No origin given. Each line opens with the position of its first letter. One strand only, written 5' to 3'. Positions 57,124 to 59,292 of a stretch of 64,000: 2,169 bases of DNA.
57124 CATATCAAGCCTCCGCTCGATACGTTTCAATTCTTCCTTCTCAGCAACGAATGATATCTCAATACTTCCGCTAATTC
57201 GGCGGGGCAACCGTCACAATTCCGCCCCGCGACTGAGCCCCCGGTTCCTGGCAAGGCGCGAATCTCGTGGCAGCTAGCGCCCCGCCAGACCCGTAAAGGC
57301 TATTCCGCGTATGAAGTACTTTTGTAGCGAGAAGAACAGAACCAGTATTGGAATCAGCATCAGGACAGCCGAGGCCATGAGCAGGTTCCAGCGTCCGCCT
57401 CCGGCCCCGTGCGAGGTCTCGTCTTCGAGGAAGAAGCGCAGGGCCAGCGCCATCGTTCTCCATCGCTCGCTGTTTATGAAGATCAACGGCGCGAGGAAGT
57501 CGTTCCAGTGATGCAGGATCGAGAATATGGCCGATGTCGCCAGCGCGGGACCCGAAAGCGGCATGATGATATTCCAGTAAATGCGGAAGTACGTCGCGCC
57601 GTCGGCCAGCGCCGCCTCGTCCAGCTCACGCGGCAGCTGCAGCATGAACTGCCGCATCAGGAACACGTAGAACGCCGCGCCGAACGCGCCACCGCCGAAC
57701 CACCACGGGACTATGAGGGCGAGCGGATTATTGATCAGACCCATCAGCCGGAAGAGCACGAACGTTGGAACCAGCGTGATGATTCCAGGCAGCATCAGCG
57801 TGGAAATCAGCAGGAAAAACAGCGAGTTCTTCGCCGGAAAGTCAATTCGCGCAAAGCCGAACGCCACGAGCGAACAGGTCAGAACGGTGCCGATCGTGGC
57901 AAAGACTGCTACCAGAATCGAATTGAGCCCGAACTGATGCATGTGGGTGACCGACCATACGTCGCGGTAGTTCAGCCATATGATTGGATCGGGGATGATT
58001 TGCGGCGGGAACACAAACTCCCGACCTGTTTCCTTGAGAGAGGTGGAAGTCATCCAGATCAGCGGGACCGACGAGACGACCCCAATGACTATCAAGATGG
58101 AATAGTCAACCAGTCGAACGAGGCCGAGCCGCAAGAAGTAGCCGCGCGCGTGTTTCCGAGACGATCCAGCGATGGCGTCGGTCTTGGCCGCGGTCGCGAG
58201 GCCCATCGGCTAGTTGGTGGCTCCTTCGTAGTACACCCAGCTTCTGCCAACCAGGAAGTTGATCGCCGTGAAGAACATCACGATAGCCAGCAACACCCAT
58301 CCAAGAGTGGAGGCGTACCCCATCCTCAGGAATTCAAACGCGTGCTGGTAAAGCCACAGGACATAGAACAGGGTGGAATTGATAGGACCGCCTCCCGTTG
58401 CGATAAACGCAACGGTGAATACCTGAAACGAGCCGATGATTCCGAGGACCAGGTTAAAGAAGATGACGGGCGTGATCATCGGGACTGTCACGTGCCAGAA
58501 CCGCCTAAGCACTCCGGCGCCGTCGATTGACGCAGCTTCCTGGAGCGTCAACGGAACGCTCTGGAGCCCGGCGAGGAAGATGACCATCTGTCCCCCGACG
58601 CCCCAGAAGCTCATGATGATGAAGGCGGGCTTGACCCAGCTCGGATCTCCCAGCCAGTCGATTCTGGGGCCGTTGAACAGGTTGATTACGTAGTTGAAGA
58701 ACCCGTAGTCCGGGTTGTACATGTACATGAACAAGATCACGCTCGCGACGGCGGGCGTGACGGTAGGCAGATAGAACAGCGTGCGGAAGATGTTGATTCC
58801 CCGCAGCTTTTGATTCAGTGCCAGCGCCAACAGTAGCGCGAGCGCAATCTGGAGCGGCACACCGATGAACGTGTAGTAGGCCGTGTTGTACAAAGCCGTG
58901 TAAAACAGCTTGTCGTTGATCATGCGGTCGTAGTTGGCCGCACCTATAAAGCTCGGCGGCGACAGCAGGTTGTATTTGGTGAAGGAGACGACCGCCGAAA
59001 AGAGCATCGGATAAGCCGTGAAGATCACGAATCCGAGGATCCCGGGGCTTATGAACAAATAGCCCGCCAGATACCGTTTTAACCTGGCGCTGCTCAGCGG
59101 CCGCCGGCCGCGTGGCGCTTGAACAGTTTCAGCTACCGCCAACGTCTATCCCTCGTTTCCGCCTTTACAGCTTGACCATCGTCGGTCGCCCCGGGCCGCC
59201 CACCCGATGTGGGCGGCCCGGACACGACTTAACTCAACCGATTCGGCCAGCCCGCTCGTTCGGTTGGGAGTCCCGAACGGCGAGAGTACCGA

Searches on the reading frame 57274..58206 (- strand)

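Call 89: search_protein_families(library=pfam, proteins=[window:57274-58206:-], max_evalue=0.1)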
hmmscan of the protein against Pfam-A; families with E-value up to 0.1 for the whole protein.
window:57274-58206:- (310 aa): 1 family
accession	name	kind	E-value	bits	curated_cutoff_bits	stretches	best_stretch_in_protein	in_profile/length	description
PF00528.27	BPD_transp_1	-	5.2e-17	62.6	26.4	1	119-302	9-182/184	Binding-protein-dependent transport system inner membrane component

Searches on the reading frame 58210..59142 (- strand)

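Call 89: search_protein_families(library=pfam, proteins=[window:58210-59142:-], max_evalue=0.1)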
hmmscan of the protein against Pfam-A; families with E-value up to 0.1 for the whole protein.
window:58210-59142:- (310 aa): 1 family
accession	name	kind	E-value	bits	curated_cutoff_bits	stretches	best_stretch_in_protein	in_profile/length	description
PF00528.27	BPD_transp_1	-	7.6e-15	55.5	26.4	1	99-298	2-171/184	Binding-protein-dependent transport system inner membrane component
